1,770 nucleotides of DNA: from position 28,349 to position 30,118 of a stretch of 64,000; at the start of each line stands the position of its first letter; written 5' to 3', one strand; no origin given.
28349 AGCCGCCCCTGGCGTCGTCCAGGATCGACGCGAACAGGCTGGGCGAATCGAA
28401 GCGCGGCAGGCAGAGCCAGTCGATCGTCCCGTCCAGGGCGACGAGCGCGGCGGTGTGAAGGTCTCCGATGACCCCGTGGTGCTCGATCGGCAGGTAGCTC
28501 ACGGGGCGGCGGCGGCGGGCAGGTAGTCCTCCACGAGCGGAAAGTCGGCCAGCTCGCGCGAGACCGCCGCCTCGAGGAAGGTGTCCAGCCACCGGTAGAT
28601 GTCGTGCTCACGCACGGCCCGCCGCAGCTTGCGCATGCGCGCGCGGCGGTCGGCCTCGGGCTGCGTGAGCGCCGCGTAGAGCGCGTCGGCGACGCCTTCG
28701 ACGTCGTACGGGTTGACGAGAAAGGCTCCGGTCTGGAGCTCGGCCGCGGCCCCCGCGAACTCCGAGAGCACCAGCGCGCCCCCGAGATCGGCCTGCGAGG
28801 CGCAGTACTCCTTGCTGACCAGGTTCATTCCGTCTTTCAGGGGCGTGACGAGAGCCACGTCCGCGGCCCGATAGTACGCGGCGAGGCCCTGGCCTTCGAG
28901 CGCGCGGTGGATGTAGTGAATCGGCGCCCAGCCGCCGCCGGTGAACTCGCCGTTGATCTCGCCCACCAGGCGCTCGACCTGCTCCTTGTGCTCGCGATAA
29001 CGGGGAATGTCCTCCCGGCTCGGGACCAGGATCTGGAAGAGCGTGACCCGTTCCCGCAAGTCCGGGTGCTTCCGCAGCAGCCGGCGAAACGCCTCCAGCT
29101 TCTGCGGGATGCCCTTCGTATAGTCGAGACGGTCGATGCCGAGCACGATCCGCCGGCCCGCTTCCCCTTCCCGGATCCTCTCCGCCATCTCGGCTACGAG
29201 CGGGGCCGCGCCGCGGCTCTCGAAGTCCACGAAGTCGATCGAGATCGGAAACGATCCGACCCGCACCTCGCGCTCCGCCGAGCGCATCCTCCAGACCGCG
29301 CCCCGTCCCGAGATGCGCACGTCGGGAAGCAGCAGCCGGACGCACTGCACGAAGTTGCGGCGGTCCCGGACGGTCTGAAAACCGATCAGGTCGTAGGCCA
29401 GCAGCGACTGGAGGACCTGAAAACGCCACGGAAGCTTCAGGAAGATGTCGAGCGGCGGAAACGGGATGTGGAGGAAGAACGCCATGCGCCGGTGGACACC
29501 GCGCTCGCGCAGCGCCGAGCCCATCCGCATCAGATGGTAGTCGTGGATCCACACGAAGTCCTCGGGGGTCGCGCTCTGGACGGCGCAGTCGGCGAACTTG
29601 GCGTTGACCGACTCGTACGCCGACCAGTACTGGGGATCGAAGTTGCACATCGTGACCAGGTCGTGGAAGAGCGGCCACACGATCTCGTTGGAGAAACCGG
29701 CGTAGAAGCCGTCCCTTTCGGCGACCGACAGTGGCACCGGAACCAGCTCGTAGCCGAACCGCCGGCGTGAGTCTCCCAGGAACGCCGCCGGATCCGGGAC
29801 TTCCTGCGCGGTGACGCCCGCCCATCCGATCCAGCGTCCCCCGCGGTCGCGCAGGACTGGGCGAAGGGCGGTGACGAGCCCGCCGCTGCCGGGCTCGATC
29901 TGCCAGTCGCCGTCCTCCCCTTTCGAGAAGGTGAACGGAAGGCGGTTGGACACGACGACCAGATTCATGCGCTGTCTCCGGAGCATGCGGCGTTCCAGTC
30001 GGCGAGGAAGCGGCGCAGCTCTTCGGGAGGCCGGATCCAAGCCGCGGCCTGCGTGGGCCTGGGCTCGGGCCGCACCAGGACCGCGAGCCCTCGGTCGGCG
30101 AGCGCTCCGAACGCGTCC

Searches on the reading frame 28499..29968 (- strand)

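Call 13: search_protein_families(library=pfam, proteins=[window:28499-29968:-], max_evalue=0.01)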
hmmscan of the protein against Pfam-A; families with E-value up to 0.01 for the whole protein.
window:28499-29968:- (489 aa): 3 families
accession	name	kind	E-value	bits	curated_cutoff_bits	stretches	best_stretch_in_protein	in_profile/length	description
PF00982.27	Glyco_transf_20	-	2.3e-141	472.2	32.5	1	2-467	2-470/473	Glycosyltransferase family 20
PF00534.26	Glycos_transf_1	-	8.7e-06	25.8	26.4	1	270-446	13-166/172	Glycosyl transferases group 1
PF13692.12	Glyco_trans_1_4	-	0.00079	20.1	27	1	356-435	67-141/142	Glycosyl transferases group 1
